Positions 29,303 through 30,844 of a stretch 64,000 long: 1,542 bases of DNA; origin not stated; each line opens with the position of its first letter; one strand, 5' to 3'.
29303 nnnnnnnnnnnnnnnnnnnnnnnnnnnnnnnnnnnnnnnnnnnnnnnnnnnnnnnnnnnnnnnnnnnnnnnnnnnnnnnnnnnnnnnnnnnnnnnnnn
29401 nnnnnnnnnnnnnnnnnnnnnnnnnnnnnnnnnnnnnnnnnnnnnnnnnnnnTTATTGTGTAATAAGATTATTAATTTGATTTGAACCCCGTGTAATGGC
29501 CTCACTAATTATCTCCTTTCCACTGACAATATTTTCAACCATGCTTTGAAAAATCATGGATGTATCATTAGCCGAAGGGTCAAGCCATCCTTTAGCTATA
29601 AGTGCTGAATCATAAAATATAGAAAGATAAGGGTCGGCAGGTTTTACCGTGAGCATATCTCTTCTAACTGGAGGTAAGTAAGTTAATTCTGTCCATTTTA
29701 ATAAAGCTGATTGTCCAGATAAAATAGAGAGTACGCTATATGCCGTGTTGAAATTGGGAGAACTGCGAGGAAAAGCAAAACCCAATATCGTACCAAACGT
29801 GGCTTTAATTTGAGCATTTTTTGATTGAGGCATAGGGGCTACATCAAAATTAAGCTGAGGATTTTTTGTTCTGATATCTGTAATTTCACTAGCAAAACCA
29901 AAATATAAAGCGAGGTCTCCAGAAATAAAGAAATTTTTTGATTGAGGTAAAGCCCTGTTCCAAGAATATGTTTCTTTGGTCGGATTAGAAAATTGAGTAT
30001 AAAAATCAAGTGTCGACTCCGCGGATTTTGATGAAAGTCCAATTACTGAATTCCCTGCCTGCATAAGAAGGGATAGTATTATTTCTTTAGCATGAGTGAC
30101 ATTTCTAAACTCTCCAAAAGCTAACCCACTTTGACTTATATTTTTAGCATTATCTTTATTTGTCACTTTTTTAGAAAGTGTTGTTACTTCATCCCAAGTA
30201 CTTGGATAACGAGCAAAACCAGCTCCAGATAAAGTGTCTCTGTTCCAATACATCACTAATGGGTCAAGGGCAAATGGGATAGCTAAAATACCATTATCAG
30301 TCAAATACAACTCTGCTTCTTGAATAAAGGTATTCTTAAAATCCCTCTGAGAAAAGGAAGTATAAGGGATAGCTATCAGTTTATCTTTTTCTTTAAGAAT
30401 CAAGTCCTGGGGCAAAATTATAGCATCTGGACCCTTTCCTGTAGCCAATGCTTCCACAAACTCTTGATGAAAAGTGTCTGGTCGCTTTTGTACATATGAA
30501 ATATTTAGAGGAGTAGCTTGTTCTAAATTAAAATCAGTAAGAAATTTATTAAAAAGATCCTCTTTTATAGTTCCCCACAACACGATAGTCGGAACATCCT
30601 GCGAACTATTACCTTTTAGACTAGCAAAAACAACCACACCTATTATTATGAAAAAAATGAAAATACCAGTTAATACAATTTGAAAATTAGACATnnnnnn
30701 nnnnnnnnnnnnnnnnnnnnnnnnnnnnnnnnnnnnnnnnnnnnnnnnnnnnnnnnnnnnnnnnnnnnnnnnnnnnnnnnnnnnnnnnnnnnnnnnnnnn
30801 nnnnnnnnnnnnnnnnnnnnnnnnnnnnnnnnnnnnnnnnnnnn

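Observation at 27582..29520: Tandem array of five divergent paralogous small 2-TM proteins, each separately punctuated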

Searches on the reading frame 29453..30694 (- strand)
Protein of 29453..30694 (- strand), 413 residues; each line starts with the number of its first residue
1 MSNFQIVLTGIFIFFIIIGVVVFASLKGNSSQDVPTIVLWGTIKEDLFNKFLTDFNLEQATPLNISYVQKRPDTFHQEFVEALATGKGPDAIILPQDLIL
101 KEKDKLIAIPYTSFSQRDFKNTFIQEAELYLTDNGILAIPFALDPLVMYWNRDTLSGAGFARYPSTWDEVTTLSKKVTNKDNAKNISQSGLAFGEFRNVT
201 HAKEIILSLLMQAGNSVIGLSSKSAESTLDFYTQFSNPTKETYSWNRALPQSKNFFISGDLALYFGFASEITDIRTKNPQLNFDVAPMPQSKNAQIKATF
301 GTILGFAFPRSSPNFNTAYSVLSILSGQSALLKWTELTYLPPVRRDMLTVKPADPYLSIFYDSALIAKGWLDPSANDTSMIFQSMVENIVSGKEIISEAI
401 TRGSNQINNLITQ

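Call 3: search_protein_families(library=pfam, proteins=[window:29453-30694:-], max_evalue=1)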
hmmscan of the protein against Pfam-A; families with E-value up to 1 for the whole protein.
window:29453-30694:- (413 aa): 2 families
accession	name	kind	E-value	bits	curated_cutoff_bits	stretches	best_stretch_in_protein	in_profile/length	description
PF13416.11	SBP_bac_8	-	2.8e-15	57.3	27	1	58-349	7-267/279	Bacterial extracellular solute-binding protein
PF01547.30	SBP_bac_1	-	2.8e-13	51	26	1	48-314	10-289/307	Bacterial extracellular solute-binding protein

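Call 4: search_protein_families(library=ncbifam, proteins=[window:29453-30694:-], max_evalue=1)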
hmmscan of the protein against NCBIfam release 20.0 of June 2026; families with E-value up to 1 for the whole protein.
window:29453-30694:- (413 aa): 3 families
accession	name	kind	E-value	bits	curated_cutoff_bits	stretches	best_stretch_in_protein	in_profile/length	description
NF007011.0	PRK09474.1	equivalog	2.6e-08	33.1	291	1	67-403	61-390/396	maltose/maltodextrin ABC transporter substrate-binding protein MalE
NF008211.0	PRK10974.1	equivalog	0.0031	16.2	411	1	123-295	122-299/439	sn-glycerol-3-phosphate ABC transporter substrate-binding protein UgpB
TIGR03850.1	bind_CPR_0540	equivalog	0.0046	15.6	299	1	133-182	148-196/437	carbohydrate ABC transporter substrate-binding protein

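Call 43: find_related_loci(query=A2, collection=genome_contigs, flank=6000)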
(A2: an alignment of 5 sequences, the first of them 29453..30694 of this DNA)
Query A2 (413 aa) in genome_contigs; peptide patterns used: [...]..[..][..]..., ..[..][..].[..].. (x = any residue, [..] = any of these).
599 stretches matched a pattern (row limit reached: there are more); 529 encode a relative of the query (tblastn E <= 1e-3); the best 80 are kept; 80 distinct loci.
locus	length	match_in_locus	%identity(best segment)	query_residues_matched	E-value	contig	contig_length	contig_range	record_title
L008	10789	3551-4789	83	1-413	0e+0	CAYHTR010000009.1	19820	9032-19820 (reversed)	MAG TPA_asm: uncultured Candidatus Saccharibacteria bacterium isolate ERP119705_co17_221 genome assembly, contig: NODE_3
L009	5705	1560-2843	61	1-413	1e-171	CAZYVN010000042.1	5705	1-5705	MAG TPA_asm: uncultured Candidatus Saccharibacteria bacterium isolate binchicken_co185_161 genome assembly, contig: NODE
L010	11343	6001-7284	54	1-412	3e-159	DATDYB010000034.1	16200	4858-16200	MAG TPA_asm: Candidatus Paceibacterota bacterium isolate SMAG_U8154 k141_2295942, whole genome shotgun sequence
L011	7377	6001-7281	52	1-411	1e-152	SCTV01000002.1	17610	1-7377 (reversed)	MAG: Patescibacteria group bacterium isolate FW305_bin.8 FW305_bin.8-1698, whole genome shotgun sequence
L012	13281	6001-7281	52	1-411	5e-152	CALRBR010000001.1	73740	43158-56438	MAG: Candidatus Taylorbacteria bacterium isolate AH-24oct19-230 genome assembly, contig: AH-24oct19-C524, whole genome s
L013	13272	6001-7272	49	1-411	5e-143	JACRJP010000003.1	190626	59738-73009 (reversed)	MAG: Candidatus Taylorbacteria bacterium isolate NC_groundwater_1832_Pr3_B-0.1um_40_24 SR-2_scaffold_141_1837069, whole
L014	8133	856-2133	50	1-408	4e-142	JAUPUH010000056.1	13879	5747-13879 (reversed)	MAG: Patescibacteria group bacterium isolate erpe_2018_sw_15hr_WHONDRS-SW48-000090_B_bin.52 scaffold_451722, whole genom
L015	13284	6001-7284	51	1-413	2e-140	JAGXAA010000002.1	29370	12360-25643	MAG: Patescibacteria group bacterium isolate REEB66 contig-150_1812, whole genome shotgun sequence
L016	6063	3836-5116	49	1-408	2e-139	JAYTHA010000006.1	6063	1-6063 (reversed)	MAG: Candidatus Taylorbacteria bacterium isolate GFS_2430 GFS_2430_5, whole genome shotgun sequence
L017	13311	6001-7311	49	1-412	3e-139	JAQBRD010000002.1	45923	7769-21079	MAG: Candidatus Taylorbacteria bacterium isolate RYN_390 scaffold_4498869, whole genome shotgun sequence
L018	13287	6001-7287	48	1-411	2e-136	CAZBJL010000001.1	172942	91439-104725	MAG TPA_asm: uncultured Candidatus Saccharibacteria bacterium isolate SRP278252_co2_184 genome assembly, contig: NODE_95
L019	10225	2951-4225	49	1-410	2e-136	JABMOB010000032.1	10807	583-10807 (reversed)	MAG: Parcubacteria group bacterium isolate bin.649 k141_5969999, whole genome shotgun sequence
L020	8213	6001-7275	49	1-408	7e-136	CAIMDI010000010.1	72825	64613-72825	Candidatus Taylorbacteria bacterium isolate KTt_bin-0984 genome assembly, contig: bin-0984:10/36, whole genome shotgun s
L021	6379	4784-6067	47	1-406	7e-135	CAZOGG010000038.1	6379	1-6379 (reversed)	MAG TPA_asm: uncultured Candidatus Saccharibacteria bacterium isolate SRP286056_co3_452 genome assembly, contig: NODE_16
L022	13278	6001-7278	47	1-411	6e-133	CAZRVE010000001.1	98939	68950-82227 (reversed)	MAG TPA_asm: uncultured Candidatus Saccharibacteria bacterium isolate SRP302447_co1_195 genome assembly, contig: NODE_74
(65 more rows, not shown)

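Call 60: search_solved_structures(query=A2, max_evalue=0.001)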
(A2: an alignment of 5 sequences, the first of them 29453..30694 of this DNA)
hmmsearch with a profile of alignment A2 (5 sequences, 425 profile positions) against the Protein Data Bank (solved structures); distinct sequences matched with E-value up to 0.001: 241 (the best 60 are shown).
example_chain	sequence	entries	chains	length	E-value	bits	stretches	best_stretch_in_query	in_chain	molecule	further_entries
4r9f_A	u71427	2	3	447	5.3e-12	48.4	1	9-372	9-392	MBP1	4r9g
8jbg_B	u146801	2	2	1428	5.7e-09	38.4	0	52-182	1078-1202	Neuromedin-K receptor (NK3R-pFastbac1) | NK3R-pFastbac1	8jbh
3quf_A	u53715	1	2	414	1e-08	37.6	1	113-182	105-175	Extracellular solute-binding protein, family 1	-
9vus_A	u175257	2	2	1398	3e-08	36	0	53-182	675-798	Soluble cytochrome b562,2-oxoglutarate receptor 1,Soluble cytochrome b562,2-oxoglutarate r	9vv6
1eu8_A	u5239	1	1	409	4.4e-08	35.5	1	135-185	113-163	TREHALOSE/MALTOSE BINDING PROTEIN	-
6dts_A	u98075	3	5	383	1.1e-07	34.2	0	288-422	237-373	maltose-binding protein MalE2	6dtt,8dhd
2fnc_A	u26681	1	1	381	1.3e-07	33.9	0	288-422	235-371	maltose ABC transporter, periplasmic maltose-binding protein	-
5ysb_A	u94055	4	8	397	1.5e-07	33.8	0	34-180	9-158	Lin1841 protein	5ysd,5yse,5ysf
6dtu_A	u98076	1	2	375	1.8e-07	33.4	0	35-179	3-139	maltose-binding protein MalE1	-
2gha_A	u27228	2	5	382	1.9e-07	33.4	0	35-179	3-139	maltose ABC transporter, periplasmic maltose-binding protein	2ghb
8ula_A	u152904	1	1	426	4.1e-07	32.3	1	46-183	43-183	Extracellular solute-binding protein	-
4qrz_A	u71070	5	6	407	7.3e-07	31.5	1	49-183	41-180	ABC-TYPE SUGAR TRANSPORTER | ABC transporter, substrate binding protein (Sugar)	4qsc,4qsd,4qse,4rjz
2hq0_A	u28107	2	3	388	9.5e-07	31.1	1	86-181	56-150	Sugar ABC transporter, sugar-binding protein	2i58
2heu_A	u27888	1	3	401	1.1e-06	30.9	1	86-181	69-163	Sugar ABC transporter, sugar-binding protein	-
2hfb_A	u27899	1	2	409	1.1e-06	30.9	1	86-181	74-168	Sugar ABC transporter, sugar-binding protein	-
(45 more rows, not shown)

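Call 99: find_homologous_proteins(query=window:29453-30694:-, max_evalue=0.00001)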
Query window:29453-30694:- (413 aa): 3459 proteins with E <= 0.00001 among 8000 candidates; the best 120 are listed.
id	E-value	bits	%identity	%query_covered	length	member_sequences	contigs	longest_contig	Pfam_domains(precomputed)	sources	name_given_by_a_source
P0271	3.6e-270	913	100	100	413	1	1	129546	PF13416.12,PF01547.31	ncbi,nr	ncbi:MAG: extracellular solute-binding protein [Patescibacteria group bacterium]|nr:extracellular so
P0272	2.7e-226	769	83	100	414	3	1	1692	PF13416.12,PF01547.31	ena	-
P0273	5.2e-195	666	69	100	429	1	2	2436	PF13416.12,PF01547.31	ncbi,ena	-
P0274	1.3e-186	638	67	99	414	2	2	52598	PF13416.12,PF01547.31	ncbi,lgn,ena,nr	ncbi:MAG: extracellular solute-binding protein [Candidatus Taylorbacteria bacterium]|nr:extracellula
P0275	1.3e-168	579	61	100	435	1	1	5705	PF13416.12,PF01547.31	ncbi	-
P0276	1.6e-150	519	55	100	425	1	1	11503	PF13416.12,PF01547.31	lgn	-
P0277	2.5e-149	516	54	100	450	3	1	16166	PF13416.12,PF01547.31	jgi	-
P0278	1.4e-148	513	54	100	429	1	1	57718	PF13416.12,PF01547.31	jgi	jgi:ABC-type glycerol-3-phosphate transport system substrate-binding protein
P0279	7.5e-146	504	53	100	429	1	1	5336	PF13416.12,PF01547.31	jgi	jgi:ABC-type glycerol-3-phosphate transport system substrate-binding protein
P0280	7.5e-145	501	54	100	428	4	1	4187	PF13416.12,PF01547.31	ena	-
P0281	2.1e-143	496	52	100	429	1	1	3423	PF13416.12,PF01547.31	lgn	-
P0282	8.1e-143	494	52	99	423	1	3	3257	PF13416.12,PF01547.31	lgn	-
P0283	1.7e-142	493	52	100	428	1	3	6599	PF13416.12,PF01547.31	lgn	-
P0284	9.9e-142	491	52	100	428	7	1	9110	PF13416.12,PF01547.31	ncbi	-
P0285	1.0e-141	491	51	99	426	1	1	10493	PF13416.12,PF01547.31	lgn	-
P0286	1.3e-141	490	52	100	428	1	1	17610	PF13416.12,PF01547.31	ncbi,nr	ncbi:extracellular solute-binding protein [Patescibacteria group bacterium]|nr:MAG: extracellular so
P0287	3.0e-140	486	50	99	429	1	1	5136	PF13416.12,PF01547.31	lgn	-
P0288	9.2e-140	484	52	100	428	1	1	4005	PF13416.12,PF01547.31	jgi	jgi:ABC-type glycerol-3-phosphate transport system substrate-binding protein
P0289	1.0e-139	484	52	100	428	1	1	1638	PF13416.12,PF01547.31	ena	-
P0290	1.7e-138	480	51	99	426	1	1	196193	PF13416.12,PF01547.31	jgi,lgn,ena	-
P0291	1.3e-136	474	51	99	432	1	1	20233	PF13416.12,PF01547.31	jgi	jgi:ABC-type glycerol-3-phosphate transport system substrate-binding protein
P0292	2.2e-136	473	50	99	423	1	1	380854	PF13416.12,PF01547.31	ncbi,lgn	-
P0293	2.6e-135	469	51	99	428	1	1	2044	PF13416.12,PF01547.31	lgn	-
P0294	1.7e-134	467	51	99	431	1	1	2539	PF13416.12,PF01547.31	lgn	-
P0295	1.3e-133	464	51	99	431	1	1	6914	PF13416.12,PF01547.31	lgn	-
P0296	3.4e-133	462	49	100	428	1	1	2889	PF13416.12,PF01547.31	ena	-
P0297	5.2e-133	462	49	100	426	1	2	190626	PF13416.12,PF01547.31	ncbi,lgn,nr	ncbi:MAG: extracellular solute-binding protein [Candidatus Taylorbacteria bacterium]|nr:extracellula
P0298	6.1e-133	462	50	99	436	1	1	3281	PF13416.12,PF01547.31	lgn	-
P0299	2.0e-132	460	49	99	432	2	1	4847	PF13416.12,PF01547.31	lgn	-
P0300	3.8e-132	459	51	99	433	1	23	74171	PF13416.12,PF01547.31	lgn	-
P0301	3.8e-132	459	50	99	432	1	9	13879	PF13416.12,PF01547.31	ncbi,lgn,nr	ncbi:MAG: multiple sugar transport system substrate-binding protein [Patescibacteria group bacterium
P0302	9.8e-132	458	50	99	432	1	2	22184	PF13416.12,PF01547.31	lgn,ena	-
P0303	1.0e-131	458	48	100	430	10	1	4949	PF13416.12,PF01547.31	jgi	-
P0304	1.1e-131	457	50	99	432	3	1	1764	PF13416.12,PF01547.31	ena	-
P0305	3.1e-131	456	50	99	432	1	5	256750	PF13416.12,PF01547.31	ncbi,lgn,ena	ncbi:MAG: extracellular solute-binding protein [Patescibacteria group bacterium]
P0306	4.1e-131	456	50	99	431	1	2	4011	PF13416.12,PF01547.31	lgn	-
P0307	7.5e-131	455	50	99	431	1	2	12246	PF13416.12,PF01547.31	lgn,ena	-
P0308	1.2e-130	454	48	99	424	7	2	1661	PF13416.12,PF01547.31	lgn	-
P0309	1.4e-130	454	48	100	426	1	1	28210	PF13416.12,PF01547.31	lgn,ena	-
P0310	1.5e-130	454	50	99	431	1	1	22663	PF13416.12,PF01547.31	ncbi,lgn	-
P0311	1.5e-130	454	47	100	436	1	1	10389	PF13416.12,PF01547.31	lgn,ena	-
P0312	3.3e-130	453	49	100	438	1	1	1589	PF13416.12,PF01547.31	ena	-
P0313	3.4e-130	453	51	100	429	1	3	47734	PF13416.12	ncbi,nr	ncbi:MAG: extracellular solute-binding protein [Patescibacteria group bacterium]|nr:extracellular so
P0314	3.9e-130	452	50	99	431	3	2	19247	PF13416.12,PF01547.31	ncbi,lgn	-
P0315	5.0e-130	452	48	100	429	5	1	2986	PF13416.12,PF01547.31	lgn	-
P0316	1.3e-129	451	49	100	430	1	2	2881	PF13416.12,PF01547.31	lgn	-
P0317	1.4e-129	451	50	99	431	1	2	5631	PF13416.12,PF01547.31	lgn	-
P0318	1.7e-129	450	48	99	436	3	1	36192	PF13416.12,PF01547.31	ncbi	-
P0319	1.8e-129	450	48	100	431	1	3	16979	PF13416.12,PF01547.31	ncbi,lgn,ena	-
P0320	2.7e-129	450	48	100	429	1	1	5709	PF13416.12,PF01547.31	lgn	-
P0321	3.4e-129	449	48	100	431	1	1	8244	PF13416.12,PF01547.31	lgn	-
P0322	3.6e-129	449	49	100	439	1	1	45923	PF13416.12,PF01547.31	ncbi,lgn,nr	ncbi:MAG: protein of unknown function with transrane region [Candidatus Taylorbacteria bacterium]|nr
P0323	4.1e-129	449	49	98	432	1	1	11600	PF13416.12,PF01547.31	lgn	-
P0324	4.2e-129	449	49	99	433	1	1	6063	PF13416.12,PF01547.31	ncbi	-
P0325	5.2e-129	449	49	99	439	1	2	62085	PF13416.12,PF01547.31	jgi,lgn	jgi:ABC-type glycerol-3-phosphate transport system substrate-binding protein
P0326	5.3e-129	449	48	98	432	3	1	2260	PF13416.12,PF01547.31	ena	-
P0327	6.5e-129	448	48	99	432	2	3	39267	PF13416.12,PF01547.31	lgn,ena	-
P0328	1.1e-128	448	48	100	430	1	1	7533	PF13416.12,PF01547.31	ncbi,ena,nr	ncbi:MAG: protein of unknown function with transrane region [Parcubacteria group bacterium]|nr:prote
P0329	1.7e-128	447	48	100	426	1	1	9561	PF13416.12,PF01547.31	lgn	-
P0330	3.1e-128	446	47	100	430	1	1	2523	PF13416.12,PF01547.31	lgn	-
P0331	3.5e-128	446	47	100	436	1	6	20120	PF13416.12,PF01547.31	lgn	-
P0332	4.7e-128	446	50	99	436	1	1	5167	PF13416.12,PF01547.31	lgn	-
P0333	5.4e-128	445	49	99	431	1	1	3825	PF13416.12,PF01547.31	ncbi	-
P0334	5.9e-128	445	48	100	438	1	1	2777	PF13416.12,PF01547.31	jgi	jgi:ABC-type glycerol-3-phosphate transport system substrate-binding protein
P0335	7.6e-128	445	49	99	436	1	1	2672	PF13416.12,PF01547.31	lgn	-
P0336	7.7e-128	445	48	99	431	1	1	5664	PF13416.12,PF01547.31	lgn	-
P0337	7.9e-128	445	47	100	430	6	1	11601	PF13416.12,PF01547.31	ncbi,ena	ncbi:MAG: extracellular solute-binding protein [Patescibacteria group bacterium]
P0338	8.3e-128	445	48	99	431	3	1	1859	PF13416.12,PF01547.31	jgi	jgi:ABC-type glycerol-3-phosphate transport system substrate-binding protein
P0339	1.1e-127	444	47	100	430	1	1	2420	PF13416.12,PF01547.31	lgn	-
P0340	1.2e-127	444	49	99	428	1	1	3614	PF13416.12,PF01547.31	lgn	-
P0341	1.5e-127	444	48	100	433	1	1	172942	PF13416.12,PF01547.31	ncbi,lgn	-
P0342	3.5e-127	443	49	99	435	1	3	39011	PF13416.12,PF01547.31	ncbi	-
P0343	3.9e-127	442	48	98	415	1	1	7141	PF13416.12,PF01547.31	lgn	-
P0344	4.3e-127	442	47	100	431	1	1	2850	PF13416.12,PF01547.31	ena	-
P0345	5.3e-127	442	47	99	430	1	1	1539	PF13416.12,PF01547.31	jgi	jgi:ABC-type glycerol-3-phosphate transport system substrate-binding protein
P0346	6.7e-127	442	47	100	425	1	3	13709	PF13416.12,PF01547.31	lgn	-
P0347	7.9e-127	442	49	99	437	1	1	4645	PF13416.12,PF01547.31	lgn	-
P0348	1.0e-126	441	48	98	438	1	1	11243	PF13416.12,PF01547.31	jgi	jgi:ABC-type glycerol-3-phosphate transport system substrate-binding protein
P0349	1.3e-126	441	47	100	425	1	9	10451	PF13416.12,PF01547.31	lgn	-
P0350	1.4e-126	441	48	98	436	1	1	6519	PF13416.12,PF01547.31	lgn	-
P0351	1.5e-126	441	48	100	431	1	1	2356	PF13416.12,PF01547.31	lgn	-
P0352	1.7e-126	440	48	99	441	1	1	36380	PF13416.12,PF01547.31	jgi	jgi:ABC-type glycerol-3-phosphate transport system substrate-binding protein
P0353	1.9e-126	440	48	100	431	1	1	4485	PF13416.12,PF01547.31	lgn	-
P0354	1.9e-126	440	48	100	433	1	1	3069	PF13416.12,PF01547.31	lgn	-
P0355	2.6e-126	440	48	99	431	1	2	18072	PF01547.31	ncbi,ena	-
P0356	2.7e-126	440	48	100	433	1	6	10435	PF13416.12,PF01547.31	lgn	-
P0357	3.2e-126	439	47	100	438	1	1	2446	PF13416.12,PF01547.31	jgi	jgi:ABC-type glycerol-3-phosphate transport system substrate-binding protein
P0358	3.4e-126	439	50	100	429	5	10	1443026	PF13416.12,PF01547.31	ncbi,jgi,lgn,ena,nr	ncbi:TPA: hypothetical protein DCZ46_02885 [Candidatus Campbellbacteria bacterium]|nr:MAG: protein o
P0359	5.0e-126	439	47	100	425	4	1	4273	PF13416.12,PF01547.31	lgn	-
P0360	5.2e-126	439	48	99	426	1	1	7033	PF13416.12,PF01547.31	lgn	-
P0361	5.8e-126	439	48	100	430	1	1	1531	PF13416.12,PF01547.31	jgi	-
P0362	6.8e-126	438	48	99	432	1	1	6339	PF13416.12,PF01547.31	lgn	-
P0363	7.1e-126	438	49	100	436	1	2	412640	PF13416.12,PF01547.31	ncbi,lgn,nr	ncbi:MAG: extracellular solute-binding protein [Parcubacteria group bacterium]|nr:extracellular solu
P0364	8.3e-126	438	47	100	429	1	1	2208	PF13416.12,PF01547.31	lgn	-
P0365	9.4e-126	438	47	99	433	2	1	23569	PF13416.12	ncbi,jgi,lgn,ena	ncbi:MAG: extracellular solute-binding protein [bacterium]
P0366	9.6e-126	438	48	100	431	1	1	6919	PF13416.12,PF01547.31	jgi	jgi:ABC-type glycerol-3-phosphate transport system substrate-binding protein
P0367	1.3e-125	438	47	100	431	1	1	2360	PF13416.12,PF01547.31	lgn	-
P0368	1.7e-125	437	48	98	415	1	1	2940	PF13416.12,PF01547.31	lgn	-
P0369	1.9e-125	437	47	99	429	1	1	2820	PF13416.12,PF01547.31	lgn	-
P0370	2.1e-125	437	47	100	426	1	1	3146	PF13416.12,PF01547.31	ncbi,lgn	-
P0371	2.5e-125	437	48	99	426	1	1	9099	PF13416.12,PF01547.31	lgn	-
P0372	2.6e-125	437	46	99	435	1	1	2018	PF13416.12,PF01547.31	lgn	-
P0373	2.6e-125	437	49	99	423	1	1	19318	PF13416.12,PF01547.31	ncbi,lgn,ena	-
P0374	2.6e-125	437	46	99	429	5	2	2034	PF13416.12,PF01547.31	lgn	-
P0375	3.7e-125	436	48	98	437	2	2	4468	PF13416.12,PF01547.31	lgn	-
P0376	6.9e-125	435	47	98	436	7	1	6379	PF13416.12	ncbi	-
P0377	1.1e-124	434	49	98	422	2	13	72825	PF13416.12,PF01547.31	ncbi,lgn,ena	-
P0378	1.3e-124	434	47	100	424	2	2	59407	PF13416.12,PF01547.31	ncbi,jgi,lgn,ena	jgi:ABC-type glycerol-3-phosphate transport system substrate-binding protein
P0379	1.5e-124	434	48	99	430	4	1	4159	PF13416.12,PF01547.31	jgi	-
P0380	1.6e-124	434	49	99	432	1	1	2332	PF13416.12,PF01547.31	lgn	-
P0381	1.8e-124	434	49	98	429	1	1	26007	PF13416.12,PF01547.31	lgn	-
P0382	2.0e-124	434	47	100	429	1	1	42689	PF13416.12,PF01547.31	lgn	-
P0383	2.0e-124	434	47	100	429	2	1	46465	PF13416.12,PF01547.31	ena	-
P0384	2.2e-124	433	46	100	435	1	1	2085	PF13416.12,PF01547.31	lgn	-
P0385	2.3e-124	433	47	100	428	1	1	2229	PF13416.12,PF01547.31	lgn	-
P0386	2.5e-124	433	46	99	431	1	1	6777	PF13416.12,PF01547.31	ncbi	-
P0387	2.6e-124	433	49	100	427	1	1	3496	PF13416.12,PF01547.31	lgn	-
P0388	2.9e-124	433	46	100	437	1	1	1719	PF13416.12,PF01547.31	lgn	-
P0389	3.3e-124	433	47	100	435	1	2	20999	PF01547.31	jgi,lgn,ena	-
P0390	3.5e-124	433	46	100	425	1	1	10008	PF13416.12,PF01547.31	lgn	-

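Call 100: find_encoding_contigs(protein=P0358, flank=10000, max_places=1)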
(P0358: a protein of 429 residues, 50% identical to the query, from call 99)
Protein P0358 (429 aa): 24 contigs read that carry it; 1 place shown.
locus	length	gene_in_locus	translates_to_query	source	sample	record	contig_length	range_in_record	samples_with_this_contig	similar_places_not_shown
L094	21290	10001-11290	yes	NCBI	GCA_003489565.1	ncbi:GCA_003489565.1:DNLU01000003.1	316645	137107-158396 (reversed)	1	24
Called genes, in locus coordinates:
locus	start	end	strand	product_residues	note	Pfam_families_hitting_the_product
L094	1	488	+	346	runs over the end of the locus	PF02618:YceG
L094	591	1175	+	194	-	PF01195:Pept_tRNA_hydro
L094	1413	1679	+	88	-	-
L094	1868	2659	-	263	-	-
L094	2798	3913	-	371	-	PF21710:Spt6_S1 (faint), PF00575:S1, PF21543:CvfB_2nd (faint), PF24685:OB_RRP5_4th (faint), PF23459:S1_RRP5 (faint), PF00575:S1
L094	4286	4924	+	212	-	PF13483:Lactamase_B_3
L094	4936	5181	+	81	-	-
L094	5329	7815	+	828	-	PF00521:DNA_topoisoIV, PF03989:DNA_gyraseA_C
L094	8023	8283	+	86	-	-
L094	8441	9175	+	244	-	-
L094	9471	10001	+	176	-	PF01209:Ubie_methyltran, PF01269:Fibrillarin (weak), PF01135:PCMT, PF01728:FtsJ (weak), PF13847:Methyltransf_31, PF08241:Methyltransf_11, PF08242:Methyltransf_12, PF13649:Methyltransf_25, +1 more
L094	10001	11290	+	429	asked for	PF13416:SBP_bac_8, PF01547:SBP_bac_1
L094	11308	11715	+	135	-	-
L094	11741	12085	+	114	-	PF18895:T4SS_pilin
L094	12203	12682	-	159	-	-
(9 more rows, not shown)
